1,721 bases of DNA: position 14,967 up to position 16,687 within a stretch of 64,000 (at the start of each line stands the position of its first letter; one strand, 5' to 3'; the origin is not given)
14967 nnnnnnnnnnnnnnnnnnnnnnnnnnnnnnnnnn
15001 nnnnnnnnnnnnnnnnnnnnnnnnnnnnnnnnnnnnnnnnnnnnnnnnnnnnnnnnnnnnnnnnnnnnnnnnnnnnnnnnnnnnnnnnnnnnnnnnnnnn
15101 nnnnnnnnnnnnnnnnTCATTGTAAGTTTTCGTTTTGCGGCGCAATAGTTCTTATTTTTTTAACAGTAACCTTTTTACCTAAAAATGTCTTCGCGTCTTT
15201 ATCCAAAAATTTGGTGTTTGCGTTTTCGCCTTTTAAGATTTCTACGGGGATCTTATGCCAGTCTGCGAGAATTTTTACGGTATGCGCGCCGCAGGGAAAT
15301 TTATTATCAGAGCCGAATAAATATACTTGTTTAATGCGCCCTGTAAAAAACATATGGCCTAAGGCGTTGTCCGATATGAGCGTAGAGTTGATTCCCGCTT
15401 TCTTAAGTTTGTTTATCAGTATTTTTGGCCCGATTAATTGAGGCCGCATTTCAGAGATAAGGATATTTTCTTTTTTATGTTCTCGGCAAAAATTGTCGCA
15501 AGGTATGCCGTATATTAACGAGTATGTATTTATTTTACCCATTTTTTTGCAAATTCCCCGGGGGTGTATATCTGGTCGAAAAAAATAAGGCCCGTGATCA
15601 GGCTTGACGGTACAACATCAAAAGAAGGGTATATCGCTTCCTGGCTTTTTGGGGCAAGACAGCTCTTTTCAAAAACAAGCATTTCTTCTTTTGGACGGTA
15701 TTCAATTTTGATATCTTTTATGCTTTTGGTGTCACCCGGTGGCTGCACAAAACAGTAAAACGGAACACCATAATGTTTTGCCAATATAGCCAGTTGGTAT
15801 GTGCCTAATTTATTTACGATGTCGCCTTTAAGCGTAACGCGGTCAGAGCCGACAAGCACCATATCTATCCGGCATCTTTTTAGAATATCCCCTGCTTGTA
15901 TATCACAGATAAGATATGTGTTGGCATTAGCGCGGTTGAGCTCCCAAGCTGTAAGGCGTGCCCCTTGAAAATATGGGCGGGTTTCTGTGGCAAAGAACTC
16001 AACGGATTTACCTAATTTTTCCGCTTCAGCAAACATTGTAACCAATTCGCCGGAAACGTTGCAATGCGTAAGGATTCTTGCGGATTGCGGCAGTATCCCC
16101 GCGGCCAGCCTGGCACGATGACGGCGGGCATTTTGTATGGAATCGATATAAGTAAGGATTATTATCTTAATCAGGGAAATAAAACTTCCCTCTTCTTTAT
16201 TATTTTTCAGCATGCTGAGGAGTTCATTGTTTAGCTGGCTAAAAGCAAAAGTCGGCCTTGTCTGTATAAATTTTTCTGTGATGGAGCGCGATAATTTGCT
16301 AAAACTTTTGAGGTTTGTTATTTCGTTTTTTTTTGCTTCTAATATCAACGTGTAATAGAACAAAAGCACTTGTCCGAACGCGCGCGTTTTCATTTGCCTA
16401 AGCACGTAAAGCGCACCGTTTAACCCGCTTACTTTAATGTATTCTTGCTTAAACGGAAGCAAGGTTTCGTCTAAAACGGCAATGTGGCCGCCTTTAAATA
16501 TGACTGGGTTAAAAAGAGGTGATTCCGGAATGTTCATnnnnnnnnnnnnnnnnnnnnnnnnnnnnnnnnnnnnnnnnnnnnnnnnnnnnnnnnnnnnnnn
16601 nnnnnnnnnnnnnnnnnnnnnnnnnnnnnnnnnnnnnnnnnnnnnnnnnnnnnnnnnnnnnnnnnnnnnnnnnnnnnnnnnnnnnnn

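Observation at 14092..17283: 5'-deoxyadenosine/MTA 'DHAP-shunt' salvage genes embedded next to the radical-SAM cluster, with an aldolase–SCP2 fusion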

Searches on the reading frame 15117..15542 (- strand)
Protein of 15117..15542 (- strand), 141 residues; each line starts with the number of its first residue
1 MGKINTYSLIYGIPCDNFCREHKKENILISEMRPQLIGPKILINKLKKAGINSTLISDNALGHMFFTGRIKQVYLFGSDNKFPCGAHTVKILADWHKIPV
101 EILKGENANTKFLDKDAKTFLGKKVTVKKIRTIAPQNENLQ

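Call 3: search_protein_families(library=pfam, proteins=[window:15117-15542:-], max_evalue=0.01)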
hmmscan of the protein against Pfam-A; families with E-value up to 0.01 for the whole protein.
window:15117-15542:- (141 aa): 1 family
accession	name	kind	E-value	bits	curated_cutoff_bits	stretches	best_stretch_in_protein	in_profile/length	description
PF01008.23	IF-2B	-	1.1e-05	25.3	22.4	1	21-73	129-178/280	Initiation factor 2 subunit family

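Call 4: search_protein_families(library=ncbifam, proteins=[window:15117-15542:-], max_evalue=0.01)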
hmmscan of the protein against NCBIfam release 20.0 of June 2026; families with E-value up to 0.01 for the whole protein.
window:15117-15542:- (141 aa): 5 families
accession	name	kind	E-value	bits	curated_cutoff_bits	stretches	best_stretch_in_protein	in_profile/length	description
TIGR00524.1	eIF-2B_rel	subfamily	2.1e-07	30.4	185.85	1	20-83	148-210/303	S-methyl-5-thioribose-1-phosphate isomerase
NF004326.0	PRK05720.1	subfamily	7.2e-07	28.3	271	1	18-80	185-246/358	s-methyl-5-thioribose-1-phosphate isomerase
TIGR00512.1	salvage_mtnA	equivalog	0.00014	20.9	279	1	20-80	180-239/335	S-methyl-5-thioribose-1-phosphate isomerase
NF004436.0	PRK05772.1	equivalog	0.0004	19.7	521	1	26-80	203-256/363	S-methyl-5-thioribose-1-phosphate isomerase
NF004700.0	PRK06036.1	equivalog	0.00046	19.3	528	1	21-100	178-262/339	S-methyl-5-thioribose-1-phosphate isomerase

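Call 75: find_homologous_proteins(query=window:15117-15542:-, max_evalue=0.001)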
Query window:15117-15542:- (141 aa): 2 proteins with E <= 0.001 among 14 candidates.
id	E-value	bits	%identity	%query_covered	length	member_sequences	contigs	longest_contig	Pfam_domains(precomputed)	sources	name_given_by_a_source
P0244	1.3e-89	316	100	100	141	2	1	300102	PF01008.24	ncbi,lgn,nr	ncbi:MAG: hypothetical protein Q8L26_06425 [Candidatus Omnitrophota bacterium]|nr:hypothetical prote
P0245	3.4e-74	266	87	100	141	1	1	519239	-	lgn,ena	-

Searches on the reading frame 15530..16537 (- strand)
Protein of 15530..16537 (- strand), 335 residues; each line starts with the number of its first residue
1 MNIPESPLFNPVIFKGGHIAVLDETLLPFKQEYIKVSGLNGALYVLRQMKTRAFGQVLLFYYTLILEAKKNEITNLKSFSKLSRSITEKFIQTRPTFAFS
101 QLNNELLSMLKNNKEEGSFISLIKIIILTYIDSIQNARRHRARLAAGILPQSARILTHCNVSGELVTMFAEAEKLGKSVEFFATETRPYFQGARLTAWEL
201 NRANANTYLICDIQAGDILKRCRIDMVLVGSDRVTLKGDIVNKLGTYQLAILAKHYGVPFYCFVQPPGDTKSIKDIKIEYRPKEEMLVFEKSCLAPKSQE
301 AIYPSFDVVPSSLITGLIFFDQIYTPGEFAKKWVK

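Call 3: search_protein_families(library=pfam, proteins=[window:15530-16537:-], max_evalue=0.01)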
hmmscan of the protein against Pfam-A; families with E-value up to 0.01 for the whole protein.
window:15530-16537:- (335 aa): 1 family
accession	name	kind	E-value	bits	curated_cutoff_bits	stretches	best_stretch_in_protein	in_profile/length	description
PF01008.23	IF-2B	-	5.8e-45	154.1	22.4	1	62-318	14-272/280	Initiation factor 2 subunit family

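Call 4: search_protein_families(library=ncbifam, proteins=[window:15530-16537:-], max_evalue=0.01)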
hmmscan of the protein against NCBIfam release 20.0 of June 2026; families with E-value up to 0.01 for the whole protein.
window:15530-16537:- (335 aa): 8 families
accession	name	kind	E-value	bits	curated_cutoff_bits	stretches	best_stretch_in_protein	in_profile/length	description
NF004326.0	PRK05720.1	subfamily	9.5e-62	208.8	271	1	10-320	11-336/358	s-methyl-5-thioribose-1-phosphate isomerase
TIGR00512.1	salvage_mtnA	equivalog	2.6e-58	197.6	279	1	12-319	3-328/335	S-methyl-5-thioribose-1-phosphate isomerase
TIGR00524.1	eIF-2B_rel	subfamily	5.9e-49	166.8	185.85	1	43-318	8-295/303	S-methyl-5-thioribose-1-phosphate isomerase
NF004700.0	PRK06036.1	equivalog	4.7e-41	141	528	1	18-325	12-329/339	S-methyl-5-thioribose-1-phosphate isomerase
NF004436.0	PRK05772.1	equivalog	1.3e-40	139.7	521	1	7-323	14-348/363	S-methyl-5-thioribose-1-phosphate isomerase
TIGR00511.1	ribulose_e2b2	equivalog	3.5e-31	108.6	314.1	1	63-318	27-280/301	ribose 1,5-bisphosphate isomerase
NF006210.0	PRK08335.1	equivalog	9.6e-18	64.4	339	1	121-264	79-218/275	translation initiation factor IF-2B subunit alpha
NF004994.0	PRK06372.1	equivalog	2.3e-10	40.3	249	1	165-263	98-191/253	translation initiation factor IF-2B subunit delta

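Call 16: search_solved_structures(query=window:15530-16537:-, max_evalue=0.001, show_alignments=2)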
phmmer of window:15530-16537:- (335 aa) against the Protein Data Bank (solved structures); distinct sequences matched with E-value up to 0.001: 39.
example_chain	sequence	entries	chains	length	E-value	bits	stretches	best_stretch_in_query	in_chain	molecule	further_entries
1t9k_A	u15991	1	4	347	1.1e-42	149.6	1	14-324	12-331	Probable methylthioribose-1-phosphate isomerase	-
1t5o_A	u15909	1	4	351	9.6e-35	123.5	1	14-328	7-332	Translation initiation factor eIF2B, subunit delta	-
6a34_A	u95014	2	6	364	5.2e-33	117.8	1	11-320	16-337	Putative methylthioribose-1-phosphate isomerase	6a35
2yrf_A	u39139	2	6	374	6.5e-33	117.5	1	13-325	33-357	Methylthioribose-1-phosphate isomerase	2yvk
4ldq_A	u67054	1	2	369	2e-32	115.9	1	13-328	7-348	Methylthioribose-1-phosphate isomerase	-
4ldr_A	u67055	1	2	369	3.6e-32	115.1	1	13-328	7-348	Methylthioribose-1-phosphate isomerase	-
2a0u_A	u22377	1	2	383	1e-23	87.3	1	14-321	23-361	initiation factor 2B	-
3a11_A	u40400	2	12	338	3.9e-21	78.8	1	46-318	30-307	Translation initiation factor eIF-2B, delta subunit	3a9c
3vm6_A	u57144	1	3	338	8.6e-20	74.4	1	46-318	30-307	Translation initiation factor eIF-2B, delta subunit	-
1w2w_B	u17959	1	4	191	1.1e-17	67.5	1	181-300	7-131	5-METHYLTHIORIBOSE-1-PHOSPHATE ISOMERASE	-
5yfj_A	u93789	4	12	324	3.8e-16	62.4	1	62-318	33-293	Ribose 1,5-bisphosphate isomerase | Ribose-1,5-bisphosphate isomerase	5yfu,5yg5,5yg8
5yft_A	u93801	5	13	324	1.9e-15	60.1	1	62-318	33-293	Ribose 1,5-bisphosphate isomerase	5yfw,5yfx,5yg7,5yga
5yfs_A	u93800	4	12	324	8.2e-15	58.1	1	62-318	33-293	Ribose 1,5-bisphosphate isomerase | Ribose-1,5-bisphosphate isomerase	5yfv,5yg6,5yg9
5b04_A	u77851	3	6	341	9.6e-14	54.6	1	132-265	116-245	Translation initiation factor eIF-2B subunit alpha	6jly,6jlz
1vb5_A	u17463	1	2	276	2.8e-12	49.8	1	122-265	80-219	translation initiation factor eIF-2B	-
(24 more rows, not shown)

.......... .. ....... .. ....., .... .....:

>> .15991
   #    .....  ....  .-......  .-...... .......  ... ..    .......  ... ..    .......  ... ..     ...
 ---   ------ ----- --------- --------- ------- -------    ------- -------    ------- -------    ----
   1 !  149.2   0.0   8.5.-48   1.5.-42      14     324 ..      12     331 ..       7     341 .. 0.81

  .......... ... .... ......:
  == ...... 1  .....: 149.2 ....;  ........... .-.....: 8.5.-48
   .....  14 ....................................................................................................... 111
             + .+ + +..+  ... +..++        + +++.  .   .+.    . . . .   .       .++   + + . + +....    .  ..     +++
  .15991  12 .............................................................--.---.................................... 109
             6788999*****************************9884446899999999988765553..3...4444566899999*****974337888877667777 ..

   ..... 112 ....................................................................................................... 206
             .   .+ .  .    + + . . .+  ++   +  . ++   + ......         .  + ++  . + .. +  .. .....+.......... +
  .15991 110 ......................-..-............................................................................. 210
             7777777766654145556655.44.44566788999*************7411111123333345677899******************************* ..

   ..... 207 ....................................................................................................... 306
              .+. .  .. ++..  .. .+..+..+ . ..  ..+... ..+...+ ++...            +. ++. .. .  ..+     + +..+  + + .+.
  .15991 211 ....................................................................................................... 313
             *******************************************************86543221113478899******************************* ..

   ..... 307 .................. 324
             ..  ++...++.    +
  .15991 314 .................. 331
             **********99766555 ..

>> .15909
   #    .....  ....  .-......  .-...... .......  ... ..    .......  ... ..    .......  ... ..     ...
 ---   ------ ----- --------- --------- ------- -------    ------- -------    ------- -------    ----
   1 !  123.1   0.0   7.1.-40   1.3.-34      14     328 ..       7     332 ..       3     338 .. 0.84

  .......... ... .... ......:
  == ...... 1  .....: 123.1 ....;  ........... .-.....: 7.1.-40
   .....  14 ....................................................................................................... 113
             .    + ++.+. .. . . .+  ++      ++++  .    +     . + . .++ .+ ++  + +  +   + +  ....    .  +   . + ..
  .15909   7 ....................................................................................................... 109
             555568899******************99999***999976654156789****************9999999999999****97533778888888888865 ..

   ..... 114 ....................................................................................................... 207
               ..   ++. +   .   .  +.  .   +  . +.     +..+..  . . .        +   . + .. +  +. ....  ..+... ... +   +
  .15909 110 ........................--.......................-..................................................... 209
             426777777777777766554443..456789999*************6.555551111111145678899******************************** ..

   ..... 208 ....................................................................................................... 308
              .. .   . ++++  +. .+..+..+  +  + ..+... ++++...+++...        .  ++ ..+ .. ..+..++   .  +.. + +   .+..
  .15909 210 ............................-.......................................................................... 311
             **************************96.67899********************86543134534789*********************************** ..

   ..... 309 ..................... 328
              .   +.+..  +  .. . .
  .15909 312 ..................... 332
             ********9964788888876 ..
